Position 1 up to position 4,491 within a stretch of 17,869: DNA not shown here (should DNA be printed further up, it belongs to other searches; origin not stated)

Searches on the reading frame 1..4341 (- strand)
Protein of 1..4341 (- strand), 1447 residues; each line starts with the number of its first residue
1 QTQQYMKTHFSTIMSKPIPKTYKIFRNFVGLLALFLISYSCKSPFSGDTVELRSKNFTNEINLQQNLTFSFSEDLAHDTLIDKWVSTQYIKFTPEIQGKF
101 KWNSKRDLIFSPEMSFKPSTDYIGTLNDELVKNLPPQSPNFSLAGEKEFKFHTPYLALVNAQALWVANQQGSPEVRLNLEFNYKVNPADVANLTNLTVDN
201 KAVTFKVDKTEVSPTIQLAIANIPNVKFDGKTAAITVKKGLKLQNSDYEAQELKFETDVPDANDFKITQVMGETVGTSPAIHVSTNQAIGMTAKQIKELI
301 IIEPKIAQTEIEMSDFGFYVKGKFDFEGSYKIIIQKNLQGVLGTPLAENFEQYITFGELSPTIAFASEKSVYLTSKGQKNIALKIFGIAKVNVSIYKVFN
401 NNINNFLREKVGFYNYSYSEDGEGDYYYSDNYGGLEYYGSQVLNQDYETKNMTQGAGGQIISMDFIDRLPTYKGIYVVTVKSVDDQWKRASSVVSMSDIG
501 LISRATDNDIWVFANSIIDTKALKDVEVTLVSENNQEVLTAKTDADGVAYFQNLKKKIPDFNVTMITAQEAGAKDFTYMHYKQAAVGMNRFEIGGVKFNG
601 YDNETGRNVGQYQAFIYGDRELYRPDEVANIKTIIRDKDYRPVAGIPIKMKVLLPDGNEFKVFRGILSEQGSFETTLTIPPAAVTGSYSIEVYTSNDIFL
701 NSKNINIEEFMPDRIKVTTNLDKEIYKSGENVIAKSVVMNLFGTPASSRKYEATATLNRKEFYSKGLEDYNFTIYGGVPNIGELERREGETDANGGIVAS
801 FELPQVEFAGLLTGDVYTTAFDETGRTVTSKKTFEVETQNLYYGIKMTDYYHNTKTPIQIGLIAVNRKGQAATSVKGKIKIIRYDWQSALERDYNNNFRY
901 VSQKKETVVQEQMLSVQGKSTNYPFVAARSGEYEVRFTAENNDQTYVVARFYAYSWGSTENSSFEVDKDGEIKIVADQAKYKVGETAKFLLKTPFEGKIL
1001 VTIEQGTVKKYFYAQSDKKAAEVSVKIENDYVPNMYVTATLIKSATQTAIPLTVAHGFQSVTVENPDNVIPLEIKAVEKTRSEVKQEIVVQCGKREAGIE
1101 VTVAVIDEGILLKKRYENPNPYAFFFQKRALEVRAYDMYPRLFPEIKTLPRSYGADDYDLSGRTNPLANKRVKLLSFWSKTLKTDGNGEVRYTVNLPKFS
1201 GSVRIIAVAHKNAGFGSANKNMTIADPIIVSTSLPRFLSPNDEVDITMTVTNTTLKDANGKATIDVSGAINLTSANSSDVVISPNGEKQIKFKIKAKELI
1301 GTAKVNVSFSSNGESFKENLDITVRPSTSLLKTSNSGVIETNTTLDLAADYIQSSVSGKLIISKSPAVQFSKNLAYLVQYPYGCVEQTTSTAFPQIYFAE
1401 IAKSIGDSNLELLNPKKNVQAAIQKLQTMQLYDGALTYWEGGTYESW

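Call 12: search_protein_families(library=pfam, proteins=[window:1-4341:-], max_evalue=0.001)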
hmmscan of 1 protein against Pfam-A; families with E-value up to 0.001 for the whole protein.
window:1-4341:- (1447 aa): 8 families
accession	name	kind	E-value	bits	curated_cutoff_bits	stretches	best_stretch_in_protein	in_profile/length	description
PF01835.25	MG2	-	4e-26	91.6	32.8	1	613-694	1-82/96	MG2 domain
PF11974.14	bMG3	-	1.5e-22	79.9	34.9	1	496-595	1-100/103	Bacterial alpha-2-macroglobulin MG3 domain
PF07703.20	A2M_BRD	-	6.9e-16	59.3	22.7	1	972-1112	1-139/140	Alpha-2-macroglobulin bait region domain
PF00207.28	A2M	-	1.4e-11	44.5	21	1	1177-1260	3-88/92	Alpha-2-macroglobulin family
PF17972.7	bMG5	-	4.5e-08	34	26.5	1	713-831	1-120/127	Bacterial Alpha-2-macroglobulin MG5 domain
PF17962.7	bMG6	-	4e-05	24.2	23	1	850-953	9-110/112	Bacterial macroglobulin domain 6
PF17210.9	SdrD_B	-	0.0004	21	29.7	0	521-565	22-64/112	SdrD B-like domain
PF13205.12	Big_5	-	0.00047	21.3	23.6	1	55-153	13-105/105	Bacterial Ig-like domain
